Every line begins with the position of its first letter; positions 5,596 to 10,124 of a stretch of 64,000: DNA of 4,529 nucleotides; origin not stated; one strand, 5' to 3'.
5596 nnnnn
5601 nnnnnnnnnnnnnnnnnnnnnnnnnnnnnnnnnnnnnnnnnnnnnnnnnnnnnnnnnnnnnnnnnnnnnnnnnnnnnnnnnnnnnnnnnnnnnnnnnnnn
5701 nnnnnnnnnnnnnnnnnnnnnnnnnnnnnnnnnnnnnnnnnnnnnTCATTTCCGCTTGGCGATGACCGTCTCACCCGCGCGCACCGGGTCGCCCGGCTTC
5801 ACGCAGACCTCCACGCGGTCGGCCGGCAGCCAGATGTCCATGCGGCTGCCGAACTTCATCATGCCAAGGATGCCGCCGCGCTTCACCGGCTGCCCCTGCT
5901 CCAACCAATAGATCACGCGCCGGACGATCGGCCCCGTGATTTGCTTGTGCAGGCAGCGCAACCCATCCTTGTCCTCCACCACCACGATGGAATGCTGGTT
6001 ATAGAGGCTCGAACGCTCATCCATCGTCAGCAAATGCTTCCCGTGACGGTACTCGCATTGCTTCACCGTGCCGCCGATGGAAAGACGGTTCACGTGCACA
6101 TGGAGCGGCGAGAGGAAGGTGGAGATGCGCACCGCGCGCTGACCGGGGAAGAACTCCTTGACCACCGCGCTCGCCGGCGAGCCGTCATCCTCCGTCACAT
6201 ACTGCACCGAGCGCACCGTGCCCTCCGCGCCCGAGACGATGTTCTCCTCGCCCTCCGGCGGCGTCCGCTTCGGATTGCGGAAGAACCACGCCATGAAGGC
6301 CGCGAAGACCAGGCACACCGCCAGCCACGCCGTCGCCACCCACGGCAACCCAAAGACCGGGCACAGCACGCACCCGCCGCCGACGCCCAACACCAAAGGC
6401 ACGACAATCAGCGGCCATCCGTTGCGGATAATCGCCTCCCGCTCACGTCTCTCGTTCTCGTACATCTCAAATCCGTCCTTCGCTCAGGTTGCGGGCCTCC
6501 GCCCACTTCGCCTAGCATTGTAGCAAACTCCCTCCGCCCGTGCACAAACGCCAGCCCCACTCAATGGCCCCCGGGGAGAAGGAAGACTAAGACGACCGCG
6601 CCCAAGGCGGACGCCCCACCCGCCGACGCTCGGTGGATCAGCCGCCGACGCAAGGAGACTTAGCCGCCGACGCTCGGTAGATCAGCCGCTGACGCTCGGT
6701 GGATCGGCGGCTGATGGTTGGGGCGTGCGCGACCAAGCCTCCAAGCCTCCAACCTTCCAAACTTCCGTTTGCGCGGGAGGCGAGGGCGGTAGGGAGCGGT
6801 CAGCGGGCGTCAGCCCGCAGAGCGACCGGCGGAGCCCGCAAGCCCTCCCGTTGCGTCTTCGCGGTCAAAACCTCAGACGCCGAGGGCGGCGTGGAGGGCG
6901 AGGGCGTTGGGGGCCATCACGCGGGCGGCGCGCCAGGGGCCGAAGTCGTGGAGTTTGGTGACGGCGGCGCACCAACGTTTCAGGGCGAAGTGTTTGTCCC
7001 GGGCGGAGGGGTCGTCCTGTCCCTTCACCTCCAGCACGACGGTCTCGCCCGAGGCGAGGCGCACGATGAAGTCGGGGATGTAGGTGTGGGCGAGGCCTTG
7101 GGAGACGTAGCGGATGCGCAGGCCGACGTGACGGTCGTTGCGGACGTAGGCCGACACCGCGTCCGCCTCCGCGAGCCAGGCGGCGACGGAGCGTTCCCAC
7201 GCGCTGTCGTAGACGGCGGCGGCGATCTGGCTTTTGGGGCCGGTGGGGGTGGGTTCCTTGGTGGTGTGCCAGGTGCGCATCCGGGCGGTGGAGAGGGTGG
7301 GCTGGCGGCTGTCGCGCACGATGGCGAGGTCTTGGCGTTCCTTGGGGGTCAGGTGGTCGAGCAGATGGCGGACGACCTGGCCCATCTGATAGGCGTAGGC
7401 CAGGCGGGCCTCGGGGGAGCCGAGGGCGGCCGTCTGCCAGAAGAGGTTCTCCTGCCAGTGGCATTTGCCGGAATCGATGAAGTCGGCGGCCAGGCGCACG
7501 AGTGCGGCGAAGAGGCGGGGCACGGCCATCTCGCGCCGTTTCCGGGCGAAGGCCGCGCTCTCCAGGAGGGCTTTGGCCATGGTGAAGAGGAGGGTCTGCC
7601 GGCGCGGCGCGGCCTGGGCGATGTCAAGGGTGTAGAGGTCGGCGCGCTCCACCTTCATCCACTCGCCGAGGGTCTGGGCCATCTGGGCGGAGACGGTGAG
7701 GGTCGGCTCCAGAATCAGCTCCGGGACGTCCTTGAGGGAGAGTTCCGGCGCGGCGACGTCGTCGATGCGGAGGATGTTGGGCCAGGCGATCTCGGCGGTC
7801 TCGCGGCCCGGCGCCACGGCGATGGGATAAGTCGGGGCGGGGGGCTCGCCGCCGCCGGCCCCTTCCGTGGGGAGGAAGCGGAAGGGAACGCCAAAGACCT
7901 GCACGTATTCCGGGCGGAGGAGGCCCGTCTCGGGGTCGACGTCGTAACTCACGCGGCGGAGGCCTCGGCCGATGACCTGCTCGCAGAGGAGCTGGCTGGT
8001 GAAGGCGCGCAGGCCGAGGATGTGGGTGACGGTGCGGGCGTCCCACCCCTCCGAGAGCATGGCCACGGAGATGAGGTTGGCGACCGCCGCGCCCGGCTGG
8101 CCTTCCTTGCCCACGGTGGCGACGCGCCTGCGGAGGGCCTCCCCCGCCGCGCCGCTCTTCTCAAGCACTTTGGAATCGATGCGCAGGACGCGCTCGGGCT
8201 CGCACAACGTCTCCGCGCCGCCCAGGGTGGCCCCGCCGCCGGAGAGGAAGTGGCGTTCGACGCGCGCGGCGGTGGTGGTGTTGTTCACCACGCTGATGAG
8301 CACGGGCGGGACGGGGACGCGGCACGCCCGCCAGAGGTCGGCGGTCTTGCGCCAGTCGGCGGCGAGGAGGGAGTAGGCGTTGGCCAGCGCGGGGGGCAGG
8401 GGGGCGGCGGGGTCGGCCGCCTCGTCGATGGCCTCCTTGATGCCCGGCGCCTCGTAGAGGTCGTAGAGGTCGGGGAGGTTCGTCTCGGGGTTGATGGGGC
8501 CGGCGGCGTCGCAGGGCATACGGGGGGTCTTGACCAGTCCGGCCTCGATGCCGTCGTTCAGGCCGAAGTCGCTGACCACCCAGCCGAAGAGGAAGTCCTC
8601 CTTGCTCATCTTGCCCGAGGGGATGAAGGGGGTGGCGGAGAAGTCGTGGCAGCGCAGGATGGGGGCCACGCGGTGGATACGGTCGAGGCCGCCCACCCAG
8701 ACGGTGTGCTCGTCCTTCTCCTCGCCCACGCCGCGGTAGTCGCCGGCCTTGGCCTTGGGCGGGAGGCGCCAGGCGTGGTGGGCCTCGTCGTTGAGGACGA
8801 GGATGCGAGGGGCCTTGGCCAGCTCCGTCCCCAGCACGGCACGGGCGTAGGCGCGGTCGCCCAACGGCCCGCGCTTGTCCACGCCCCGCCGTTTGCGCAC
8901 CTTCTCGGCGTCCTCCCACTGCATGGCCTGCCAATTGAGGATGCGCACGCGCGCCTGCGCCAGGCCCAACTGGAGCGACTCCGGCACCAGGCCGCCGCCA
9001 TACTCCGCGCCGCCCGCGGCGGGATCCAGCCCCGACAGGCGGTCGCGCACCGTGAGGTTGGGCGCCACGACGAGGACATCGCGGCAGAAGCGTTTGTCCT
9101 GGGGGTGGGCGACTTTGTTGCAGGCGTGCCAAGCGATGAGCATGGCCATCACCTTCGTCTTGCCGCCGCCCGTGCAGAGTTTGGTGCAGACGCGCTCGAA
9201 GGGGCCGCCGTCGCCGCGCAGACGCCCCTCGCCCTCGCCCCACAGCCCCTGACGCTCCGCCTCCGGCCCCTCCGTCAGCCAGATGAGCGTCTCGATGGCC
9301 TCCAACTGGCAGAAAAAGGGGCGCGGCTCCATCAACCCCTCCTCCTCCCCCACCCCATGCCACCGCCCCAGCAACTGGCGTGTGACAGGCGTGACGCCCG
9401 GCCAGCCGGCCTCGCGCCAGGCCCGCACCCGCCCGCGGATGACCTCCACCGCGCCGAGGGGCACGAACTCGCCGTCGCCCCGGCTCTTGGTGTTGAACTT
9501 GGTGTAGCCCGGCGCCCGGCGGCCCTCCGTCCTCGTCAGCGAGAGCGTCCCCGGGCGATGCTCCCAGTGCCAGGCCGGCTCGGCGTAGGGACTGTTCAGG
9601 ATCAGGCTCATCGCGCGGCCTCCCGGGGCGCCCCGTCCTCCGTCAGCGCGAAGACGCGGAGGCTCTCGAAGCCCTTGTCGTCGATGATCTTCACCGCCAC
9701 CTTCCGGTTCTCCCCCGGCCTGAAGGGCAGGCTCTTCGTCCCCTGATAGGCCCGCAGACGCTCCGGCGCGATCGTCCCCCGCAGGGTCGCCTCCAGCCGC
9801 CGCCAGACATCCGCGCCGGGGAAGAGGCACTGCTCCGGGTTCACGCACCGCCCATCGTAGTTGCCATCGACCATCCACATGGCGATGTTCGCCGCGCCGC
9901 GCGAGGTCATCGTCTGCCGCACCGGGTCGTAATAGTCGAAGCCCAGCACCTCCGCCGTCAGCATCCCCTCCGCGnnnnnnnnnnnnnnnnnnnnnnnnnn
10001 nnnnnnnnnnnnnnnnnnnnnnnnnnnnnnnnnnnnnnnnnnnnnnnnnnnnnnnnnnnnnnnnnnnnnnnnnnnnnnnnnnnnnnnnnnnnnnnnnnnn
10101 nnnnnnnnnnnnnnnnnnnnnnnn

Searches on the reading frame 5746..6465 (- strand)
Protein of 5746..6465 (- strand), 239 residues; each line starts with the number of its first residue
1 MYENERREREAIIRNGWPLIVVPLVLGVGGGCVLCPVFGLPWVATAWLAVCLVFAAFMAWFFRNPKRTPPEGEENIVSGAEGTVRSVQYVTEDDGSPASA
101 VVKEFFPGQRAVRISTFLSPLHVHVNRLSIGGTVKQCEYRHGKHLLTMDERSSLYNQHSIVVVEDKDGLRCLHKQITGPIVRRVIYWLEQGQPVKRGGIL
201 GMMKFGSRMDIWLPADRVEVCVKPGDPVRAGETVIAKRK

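Call 31: search_protein_families(library=pfam, proteins=[window:5746-6465:-], max_evalue=0.01)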
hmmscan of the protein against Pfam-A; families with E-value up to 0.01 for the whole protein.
window:5746-6465:- (239 aa): 3 families
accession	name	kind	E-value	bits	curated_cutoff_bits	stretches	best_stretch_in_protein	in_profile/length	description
PF02666.20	PS_Dcarbxylase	-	5.3e-36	124.6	22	1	54-236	1-198/198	Phosphatidylserine decarboxylase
PF12553.13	DUF3742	-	2.9e-05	24.6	27.2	1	4-67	27-86/120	Protein of unknown function (DUF3742)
PF13567.11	DUF4131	-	0.00055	20.1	31.6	1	24-93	8-82/165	Domain of unknown function (DUF4131)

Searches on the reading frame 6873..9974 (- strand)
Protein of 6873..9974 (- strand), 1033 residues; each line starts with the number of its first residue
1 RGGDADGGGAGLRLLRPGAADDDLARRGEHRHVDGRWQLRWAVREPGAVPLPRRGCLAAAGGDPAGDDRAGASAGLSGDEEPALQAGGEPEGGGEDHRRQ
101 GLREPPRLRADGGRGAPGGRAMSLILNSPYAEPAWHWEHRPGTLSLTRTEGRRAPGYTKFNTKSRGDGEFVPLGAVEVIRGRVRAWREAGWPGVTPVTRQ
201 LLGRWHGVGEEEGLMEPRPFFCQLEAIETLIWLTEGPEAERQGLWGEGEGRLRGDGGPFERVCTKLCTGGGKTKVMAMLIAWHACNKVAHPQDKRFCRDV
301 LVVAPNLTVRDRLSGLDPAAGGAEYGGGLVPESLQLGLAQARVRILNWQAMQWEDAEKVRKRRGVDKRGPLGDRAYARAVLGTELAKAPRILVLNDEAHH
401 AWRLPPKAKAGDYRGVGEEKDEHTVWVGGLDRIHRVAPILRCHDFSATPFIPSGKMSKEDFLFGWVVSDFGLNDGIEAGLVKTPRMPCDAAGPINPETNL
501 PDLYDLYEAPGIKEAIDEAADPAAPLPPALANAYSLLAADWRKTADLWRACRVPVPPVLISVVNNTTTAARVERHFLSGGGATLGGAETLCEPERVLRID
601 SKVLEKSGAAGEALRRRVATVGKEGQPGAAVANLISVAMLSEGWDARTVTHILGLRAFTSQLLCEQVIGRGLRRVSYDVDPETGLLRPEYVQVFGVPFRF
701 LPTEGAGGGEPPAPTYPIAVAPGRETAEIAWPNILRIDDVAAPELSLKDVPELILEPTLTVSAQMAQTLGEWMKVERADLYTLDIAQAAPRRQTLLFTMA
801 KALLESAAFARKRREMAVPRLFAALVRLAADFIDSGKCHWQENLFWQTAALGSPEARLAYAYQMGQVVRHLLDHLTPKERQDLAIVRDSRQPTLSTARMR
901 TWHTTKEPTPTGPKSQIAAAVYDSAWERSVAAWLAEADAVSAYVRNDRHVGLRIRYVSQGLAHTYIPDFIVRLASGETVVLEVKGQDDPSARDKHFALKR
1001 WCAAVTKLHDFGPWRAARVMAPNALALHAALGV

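Call 12: search_protein_families(library=pfam, proteins=[window:6873-9878:-], max_evalue=0.001)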
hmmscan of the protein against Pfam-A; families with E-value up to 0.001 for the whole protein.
window:6873-9878:- (1001 aa): 0 families

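Call 31: search_protein_families(library=pfam, proteins=[window:6873-9974:-], max_evalue=0.01)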
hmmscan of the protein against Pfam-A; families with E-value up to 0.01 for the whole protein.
window:6873-9974:- (1033 aa): 1 family
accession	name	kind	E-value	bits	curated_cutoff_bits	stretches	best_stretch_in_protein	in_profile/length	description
PF04851.21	ResIII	-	0.0028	18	22.5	0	223-401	8-137/164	Type III restriction enzyme, res subunit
